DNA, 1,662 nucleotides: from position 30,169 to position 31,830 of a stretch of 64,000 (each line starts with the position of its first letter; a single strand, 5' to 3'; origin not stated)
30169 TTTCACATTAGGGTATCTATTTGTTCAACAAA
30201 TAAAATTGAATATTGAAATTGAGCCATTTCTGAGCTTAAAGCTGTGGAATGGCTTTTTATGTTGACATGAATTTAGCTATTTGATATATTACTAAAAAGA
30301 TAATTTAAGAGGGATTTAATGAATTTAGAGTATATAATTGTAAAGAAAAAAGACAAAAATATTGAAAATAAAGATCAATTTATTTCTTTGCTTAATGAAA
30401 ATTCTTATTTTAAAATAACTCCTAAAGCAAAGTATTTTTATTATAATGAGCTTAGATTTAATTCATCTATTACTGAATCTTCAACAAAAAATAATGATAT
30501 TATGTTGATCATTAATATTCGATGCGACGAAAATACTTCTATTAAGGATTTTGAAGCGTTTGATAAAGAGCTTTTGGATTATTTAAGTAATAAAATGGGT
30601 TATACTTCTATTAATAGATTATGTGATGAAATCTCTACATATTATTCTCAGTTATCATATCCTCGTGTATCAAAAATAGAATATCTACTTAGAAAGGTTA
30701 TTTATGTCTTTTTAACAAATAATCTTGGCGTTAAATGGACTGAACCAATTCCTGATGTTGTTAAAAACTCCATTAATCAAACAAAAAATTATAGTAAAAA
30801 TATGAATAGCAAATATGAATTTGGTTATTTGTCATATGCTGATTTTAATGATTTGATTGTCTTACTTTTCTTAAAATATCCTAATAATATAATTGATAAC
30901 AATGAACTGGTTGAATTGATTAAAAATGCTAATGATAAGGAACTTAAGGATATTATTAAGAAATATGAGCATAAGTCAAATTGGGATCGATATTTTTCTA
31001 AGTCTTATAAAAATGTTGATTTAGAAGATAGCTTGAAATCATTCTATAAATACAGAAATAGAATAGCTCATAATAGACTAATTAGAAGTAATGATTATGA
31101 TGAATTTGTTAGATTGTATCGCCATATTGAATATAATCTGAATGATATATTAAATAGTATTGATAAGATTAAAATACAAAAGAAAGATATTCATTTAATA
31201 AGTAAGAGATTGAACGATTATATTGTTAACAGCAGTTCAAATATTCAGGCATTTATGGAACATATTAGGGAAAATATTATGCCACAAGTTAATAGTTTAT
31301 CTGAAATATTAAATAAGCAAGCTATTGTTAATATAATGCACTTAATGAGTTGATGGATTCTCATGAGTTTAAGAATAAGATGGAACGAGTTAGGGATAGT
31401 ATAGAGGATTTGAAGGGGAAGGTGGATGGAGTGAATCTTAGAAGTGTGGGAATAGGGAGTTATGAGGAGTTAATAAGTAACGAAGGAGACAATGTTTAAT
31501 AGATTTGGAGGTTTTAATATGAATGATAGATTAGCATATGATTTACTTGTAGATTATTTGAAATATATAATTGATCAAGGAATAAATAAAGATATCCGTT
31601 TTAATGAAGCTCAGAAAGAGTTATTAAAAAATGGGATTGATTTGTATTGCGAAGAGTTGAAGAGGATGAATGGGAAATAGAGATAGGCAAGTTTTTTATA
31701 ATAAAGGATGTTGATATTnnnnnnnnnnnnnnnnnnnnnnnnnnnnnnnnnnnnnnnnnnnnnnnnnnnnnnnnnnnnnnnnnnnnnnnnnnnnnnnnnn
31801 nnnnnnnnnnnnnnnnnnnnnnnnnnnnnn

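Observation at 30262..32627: AT-rich four-ORF cassette with two unrelated HEPN (R-x4-H) proteins: candidate undescribed abortive-infection or toxin module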

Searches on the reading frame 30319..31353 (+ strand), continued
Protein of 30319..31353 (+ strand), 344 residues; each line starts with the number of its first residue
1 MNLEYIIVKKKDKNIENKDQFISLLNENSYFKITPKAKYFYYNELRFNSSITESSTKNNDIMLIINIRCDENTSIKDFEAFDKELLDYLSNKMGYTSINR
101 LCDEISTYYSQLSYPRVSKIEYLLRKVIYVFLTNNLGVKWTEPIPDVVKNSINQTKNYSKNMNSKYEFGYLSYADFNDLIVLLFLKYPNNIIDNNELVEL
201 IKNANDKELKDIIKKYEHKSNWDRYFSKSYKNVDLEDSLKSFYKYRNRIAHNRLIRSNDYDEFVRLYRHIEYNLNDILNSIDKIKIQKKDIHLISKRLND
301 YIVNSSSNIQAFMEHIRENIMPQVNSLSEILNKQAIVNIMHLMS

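Call 53: fold_search(model_id=the predicted structure, library=pdb)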
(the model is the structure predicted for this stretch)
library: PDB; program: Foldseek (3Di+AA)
matches with E <= 10: 1008; with E <= 0.001: 0
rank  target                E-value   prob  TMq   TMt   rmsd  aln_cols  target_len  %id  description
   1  9lyq_B                8.3e-02  0.11  0.15  0.06  25.1       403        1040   12  Structure of RND efflux pump MdtB (released 2025-12-10)
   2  1u8s_B                9.7e-02  0.96  0.18  0.31   5.0       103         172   13  Crystal structure of putative glycine cleavage system transcriptional repressor (released 2004-08-17)
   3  7kzq_O                1.1e-01  0.69  0.19  0.10  11.7       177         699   10  Structure of the human Fanconi anaemia Core-ID complex (released 2021-03-10)
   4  2mq8_MODEL_1_A        1.2e-01  0.75  0.16  0.38   5.9       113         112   14  Solution NMR Structure of De novo designed protein LFR1 1 with ferredoxin fold, Northeast Structural Genomics  (released 2014-08-20)
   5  8oue_C                1.3e-01  0.72  0.15  0.14   9.1       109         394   14  The H/ACA RNP lobe of human telomerase with the dyskerin thumb loop in a semi-closed conformation (released 2024-01-31)
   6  7bfd_A                1.3e-01  0.95  0.18  0.55   4.1       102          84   10  Circular permutant of ribosomal protein S6, P54-55 truncated, Y4A mutant. (released 2022-07-13)
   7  3hax_A                1.3e-01  0.75  0.15  0.15   9.3       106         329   13  Crystal structure of a substrate-bound Gar1-minus H/ACA RNP from Pyrococcus furiosus (released 2009-06-23)
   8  4etx                  1.5e-01  0.90  0.17  0.19   5.1       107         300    8  Crystal Structure of PelD 158-CT from Pseudomonas aeruginosa PAO1 (released 2012-07-25)
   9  4e2h_B                1.5e-01  0.11  0.12  0.17  23.6       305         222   11  Crystal structure of the periplasmic domain of Shigella flexneri WzzB (released 2012-03-28)
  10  3hay_A                1.6e-01  0.75  0.16  0.16   9.3       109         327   13  Crystal structure of a substrate-bound full H/ACA RNP from Pyrococcus furiosus (released 2009-06-23)
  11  4etz_A                1.7e-01  0.89  0.17  0.20   5.3       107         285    9  Crystal Structure of PelD 158-CT from Pseudomonas aeruginosa PAO1 (released 2012-07-25)
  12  2ey4_B                1.8e-01  0.75  0.16  0.16   9.1       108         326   13  Crystal Structure of a Cbf5-Nop10-Gar1 Complex (released 2006-01-24)
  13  2rfk_A                2.0e-01  0.72  0.16  0.17   9.3       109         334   14  Substrate RNA Positioning in the Archaeal H/ACA Ribonucleoprotein Complex (released 2008-02-05)
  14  8z1u                  2.0e-01  0.12  0.18  0.08  21.5       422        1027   10  Crystal structure of aminoglycoside efflux transporter MexY from Pseudomonas aeruginosa (released 2025-10-15)
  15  7bff_B                2.2e-01  0.96  0.19  0.60   3.9       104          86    7  Circular permutant of ribosomal protein S6, P54-55 truncated, I25A mutant. (released 2022-07-13)
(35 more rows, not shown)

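Call 54: search_protein_families(library=pfam, alignment_id=A2, max_evalue=0.01)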
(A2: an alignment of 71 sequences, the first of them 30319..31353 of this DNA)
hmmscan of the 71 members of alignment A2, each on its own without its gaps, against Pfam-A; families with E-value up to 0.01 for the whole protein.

A. member 1, window:30319-31353:+ (344 aa): 1 family
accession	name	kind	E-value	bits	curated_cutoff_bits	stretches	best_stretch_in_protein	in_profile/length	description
PF18731.6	HEPN_Swt1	-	0.0013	19.5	27.5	0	199-262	61-102/115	Swt1-like HEPN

B. families by the number of members that match (of 71 scanned): 22 families
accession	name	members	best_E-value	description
PF18731.6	HEPN_Swt1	66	7.3e-09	Swt1-like HEPN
PF18737.6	HEPN_MAE_28990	2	0.00083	MAE_28990/MAE_18760-like HEPN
PF18508.7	zf_C2H2_13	2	0.0079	Zinc finger domain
PF01934.22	HepT-like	1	7.2e-06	Ribonuclease HepT-like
PF18755.6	RAMA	1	0.00027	Restriction Enzyme Adenine Methylase Associated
PF08651.15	DASH_Duo1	1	0.00048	DASH complex subunit Duo1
PF10496.14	Syntaxin-18_N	1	0.00055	SNARE-complex protein Syntaxin-18 N-terminus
PF00240.29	ubiquitin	1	0.00092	Ubiquitin family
PF18912.6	DZR_2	1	0.0011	Double zinc ribbon domain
PF19835.5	SegE_GIY-YIG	1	0.0013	Putative endonuclease segE, GIY-YIG domain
PF17606.7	DUF5502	1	0.0024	Family of unknown function (DUF5502)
PF09548.15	Spore_III_AB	1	0.0025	Stage III sporulation protein AB (spore_III_AB)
PF09334.17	tRNA-synt_1g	1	0.0048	tRNA synthetases class I (M)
PF20850.2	EF_HD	1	0.0051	Oedema factor (EF), alpha-helical domain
PF08558.16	TRF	1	0.0053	Telomere repeat binding factor (TRF)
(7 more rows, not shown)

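Call 55: search_solved_structures(query=A2, max_evalue=10, show_alignments=2)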
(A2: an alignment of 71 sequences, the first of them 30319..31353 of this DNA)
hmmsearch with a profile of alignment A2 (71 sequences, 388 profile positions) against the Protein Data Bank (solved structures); distinct sequences matched with E-value up to 10: 8.
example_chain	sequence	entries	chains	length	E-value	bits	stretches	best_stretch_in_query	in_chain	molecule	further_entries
6ixo_A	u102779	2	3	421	0.026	17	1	256-351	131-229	Myosin-2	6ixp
6ixq_A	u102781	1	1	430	0.027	16.9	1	256-351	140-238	Myosin-2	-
6ixr_A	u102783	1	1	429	0.027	16.9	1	256-351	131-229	Myosin-2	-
2f6h_X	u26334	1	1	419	0.048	16.1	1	256-349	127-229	Myosin-2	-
6eyw_X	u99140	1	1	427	0.05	16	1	256-349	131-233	Myosin-2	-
5aps_A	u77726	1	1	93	0.12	14.8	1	227-280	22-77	GENERAL CONTROL PROTEIN GCN4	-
7p6u_A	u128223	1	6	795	0.69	12.3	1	263-368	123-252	Lon protease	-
4v4o_A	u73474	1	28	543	4.4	9.7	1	268-313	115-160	cpn60(GroEL)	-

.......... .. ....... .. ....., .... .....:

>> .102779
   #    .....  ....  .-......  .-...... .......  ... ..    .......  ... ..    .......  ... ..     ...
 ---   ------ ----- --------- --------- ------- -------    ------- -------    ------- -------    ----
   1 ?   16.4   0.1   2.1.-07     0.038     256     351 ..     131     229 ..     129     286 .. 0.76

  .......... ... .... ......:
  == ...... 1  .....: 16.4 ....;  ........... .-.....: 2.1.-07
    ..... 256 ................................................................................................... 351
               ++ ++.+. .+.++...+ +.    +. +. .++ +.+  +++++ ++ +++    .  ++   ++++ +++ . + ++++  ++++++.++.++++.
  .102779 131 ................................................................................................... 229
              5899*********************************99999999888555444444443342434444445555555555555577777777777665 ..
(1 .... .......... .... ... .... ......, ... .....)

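Call 64: search_protein_families(library=padloc, alignment_id=A2, max_evalue=0.01)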
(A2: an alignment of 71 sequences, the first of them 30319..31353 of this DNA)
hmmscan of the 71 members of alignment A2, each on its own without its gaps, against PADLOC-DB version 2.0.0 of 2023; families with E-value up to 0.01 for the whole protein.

A. member 1, window:30319-31353:+ (344 aa): 0 families

B. families by the number of members that match (of 71 scanned): 20 families
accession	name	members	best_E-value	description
PDLC04592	PDC-M34B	69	2.6e-12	-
PDLC04590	PDC-M34B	41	1.1e-06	-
PDLC01825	CARF2--CARF_HEPN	14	6.5e-05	-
PDLC01824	CARF2--CARF_HEPN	13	1.3e-05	-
PDLC01032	Csx1/Csm6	7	1.9e-06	CARF+HEPN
PDLC01682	Cas13a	5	0.00096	Cas13a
PDLC04038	PD-T4-5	4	0.00014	-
PDLC04591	PDC-M34B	3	0.00029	-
PDLC01467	Cas13a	2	0.0082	CAS-VI-A; effector__SPE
PDLC01312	Csm6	1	0.00012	CAS-III; associated_signaling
PDLC00598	ZorA1|ZorA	1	0.00014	MotA/ExbB/TolQ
PDLC00006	DruC1|DruC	1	0.00015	Unknown function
PDLC02344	AbiD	1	0.00017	AbiD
PDLC04631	PDC-M40C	1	0.00032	-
PDLC04921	PDC-S14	1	0.0012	-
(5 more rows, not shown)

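Call 75: search_protein_families(library=pfam, proteins=[L024:4299-4901:+, L029:4429-4992:+], max_evalue=0.05)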
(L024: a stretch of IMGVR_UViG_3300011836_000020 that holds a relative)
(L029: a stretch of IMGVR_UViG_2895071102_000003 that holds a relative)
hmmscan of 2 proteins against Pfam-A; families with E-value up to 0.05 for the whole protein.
L024:4299-4901:+ (200 aa): 2 families
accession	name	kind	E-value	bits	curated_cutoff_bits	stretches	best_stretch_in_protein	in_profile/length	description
PF16452.10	Phage_CI_C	-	3.9e-25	88.5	27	1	94-192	2-100/101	Bacteriophage CI repressor C-terminal domain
PF07022.19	Phage_CI_repr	-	1.7e-21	76.8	22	1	17-81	1-65/65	Bacteriophage CI repressor helix-turn-helix domain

L029:4429-4992:+ (187 aa): 2 families
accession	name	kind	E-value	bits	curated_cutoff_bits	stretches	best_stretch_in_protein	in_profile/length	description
PF07022.19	Phage_CI_repr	-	6.7e-30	103.7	22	1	9-73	1-65/65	Bacteriophage CI repressor helix-turn-helix domain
PF16452.10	Phage_CI_C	-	4.8e-26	91.4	27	1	82-181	1-100/101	Bacteriophage CI repressor C-terminal domain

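Call 87: search_dna_similar(query=window:30319-31353:+, collection=phages, mode=protein, max_evalue=0.001, max_rows=25)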
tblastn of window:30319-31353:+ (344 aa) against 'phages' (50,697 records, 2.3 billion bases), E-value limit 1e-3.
No match.

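Call 89: search_dna_similar(query=window:30319-31353:+, collection=plasmids, mode=protein, max_evalue=0.001, max_rows=15)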
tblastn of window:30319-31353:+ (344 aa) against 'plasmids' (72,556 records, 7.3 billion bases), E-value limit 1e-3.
Records with a match: 2; places in all: 2; records where one place covers at least 80% of the query: 0.
Best place of each record, by identity: <60% 2.
By first word of the organism name: Nostoc 1; Persicobacter 1.
By predicted mobility (MOB-suite, as given by PLSDB): non-mobilizable 2.
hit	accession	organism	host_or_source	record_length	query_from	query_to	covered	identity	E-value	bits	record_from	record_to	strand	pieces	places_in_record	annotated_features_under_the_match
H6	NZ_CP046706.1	Nostoc sp. ATCC 53789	-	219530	1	266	77%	29.5%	1e-16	89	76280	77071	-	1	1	HEPN domain-containing protein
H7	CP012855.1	Persicobacter sp. JZB09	cell culture,soil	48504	101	260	47%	34.9%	1e-13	79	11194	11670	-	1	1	record has no annotation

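Call 91: get_annotated_region(hit=H6, flank=5000)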
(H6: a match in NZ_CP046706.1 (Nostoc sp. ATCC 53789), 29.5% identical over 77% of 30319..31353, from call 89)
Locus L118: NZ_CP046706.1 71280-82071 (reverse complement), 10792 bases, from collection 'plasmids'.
description: Nostoc sp. ATCC 53789 plasmid pNsp_c, complete sequence
organism: Nostoc sp. ATCC 53789 (NCBI taxid 76335)
taxonomy: Bacteria; Cyanobacteriota; Cyanophyceae; Nostocales; Nostocaceae; Nostoc; Nostoc sp. ATCC 53789
host: -; source: -; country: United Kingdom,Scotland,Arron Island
typing (MOB-suite, as given by PLSDB): non-mobilizable; replicon rep_cluster_317; mating-pair formation MPF_T
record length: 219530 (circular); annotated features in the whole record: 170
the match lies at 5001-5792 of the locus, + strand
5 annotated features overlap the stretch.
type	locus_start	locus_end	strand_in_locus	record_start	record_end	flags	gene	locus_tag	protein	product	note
CDS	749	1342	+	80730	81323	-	-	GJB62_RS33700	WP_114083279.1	DUF1788 domain-containing protein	-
CDS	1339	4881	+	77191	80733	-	brxC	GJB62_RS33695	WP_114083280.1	BREX system P-loop protein BrxC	-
CDS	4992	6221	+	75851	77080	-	-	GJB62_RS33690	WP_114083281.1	HEPN domain-containing protein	-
CDS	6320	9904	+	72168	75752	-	pglX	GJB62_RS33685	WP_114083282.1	BREX-1 system adenine-specific DNA-methyltransferase PglX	-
CDS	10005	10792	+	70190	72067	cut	-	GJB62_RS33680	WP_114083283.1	AAA family ATPase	-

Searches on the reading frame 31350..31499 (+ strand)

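Call 3: search_protein_families(library=pfam, proteins=[window:31350-31499:+], max_evalue=1)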
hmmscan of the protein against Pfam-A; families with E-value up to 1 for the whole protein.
window:31350-31499:+ (49 aa): 1 family
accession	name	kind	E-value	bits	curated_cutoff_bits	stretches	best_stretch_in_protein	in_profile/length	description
PF19191.5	HEF_HK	-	0.063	14.2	24.1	1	4-23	10-29/67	HEF_HK domain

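Call 4: search_protein_families(library=padloc, proteins=[window:31350-31499:+], max_evalue=1)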
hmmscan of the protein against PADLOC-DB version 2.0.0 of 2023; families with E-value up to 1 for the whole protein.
window:31350-31499:+ (49 aa): 0 families

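Call 5: search_protein_families(library=ncbifam, proteins=[window:31350-31499:+], max_evalue=1)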
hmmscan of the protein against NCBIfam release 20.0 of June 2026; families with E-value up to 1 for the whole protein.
window:31350-31499:+ (49 aa): 0 families

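Call 8: search_protein_families(library=phrogs, proteins=[window:31350-31499:+], max_evalue=1)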
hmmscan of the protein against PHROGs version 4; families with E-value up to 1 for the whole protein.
window:31350-31499:+ (49 aa): 1 family
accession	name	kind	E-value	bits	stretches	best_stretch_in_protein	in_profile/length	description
phrog_29812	-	unknown function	0.16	12.7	1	3-30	19-46/175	-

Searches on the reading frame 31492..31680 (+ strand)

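Call 3: search_protein_families(library=pfam, proteins=[window:31492-31680:+], max_evalue=1)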
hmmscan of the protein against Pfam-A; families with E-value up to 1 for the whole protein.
window:31492-31680:+ (62 aa): 1 family
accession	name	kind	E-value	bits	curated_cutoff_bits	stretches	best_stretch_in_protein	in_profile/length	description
PF13101.12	DUF3945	-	0.04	14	21.9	1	33-61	22-50/50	Protein of unknown function (DUF3945)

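Call 4: search_protein_families(library=padloc, proteins=[window:31492-31680:+], max_evalue=1)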
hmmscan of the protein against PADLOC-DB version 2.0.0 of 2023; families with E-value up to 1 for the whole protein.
window:31492-31680:+ (62 aa): 2 families
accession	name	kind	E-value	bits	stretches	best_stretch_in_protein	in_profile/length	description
PDLC03771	RT_UG32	-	0.005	13.5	1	8-53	100-148/521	DRT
PDLC03758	RT_UG20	-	0.008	13.3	1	11-40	85-114/511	DRT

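Call 5: search_protein_families(library=ncbifam, proteins=[window:31492-31680:+], max_evalue=1)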
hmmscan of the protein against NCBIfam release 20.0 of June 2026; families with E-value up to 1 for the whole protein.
window:31492-31680:+ (62 aa): 0 families

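Call 8: search_protein_families(library=phrogs, proteins=[window:31492-31680:+], max_evalue=1)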
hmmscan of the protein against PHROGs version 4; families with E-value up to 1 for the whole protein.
window:31492-31680:+ (62 aa): 2 families
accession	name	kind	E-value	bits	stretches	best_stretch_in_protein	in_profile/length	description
phrog_9513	-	unknown function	0.029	14.7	1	15-60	52-99/214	-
phrog_26025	-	unknown function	0.18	12.6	1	26-52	22-48/59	-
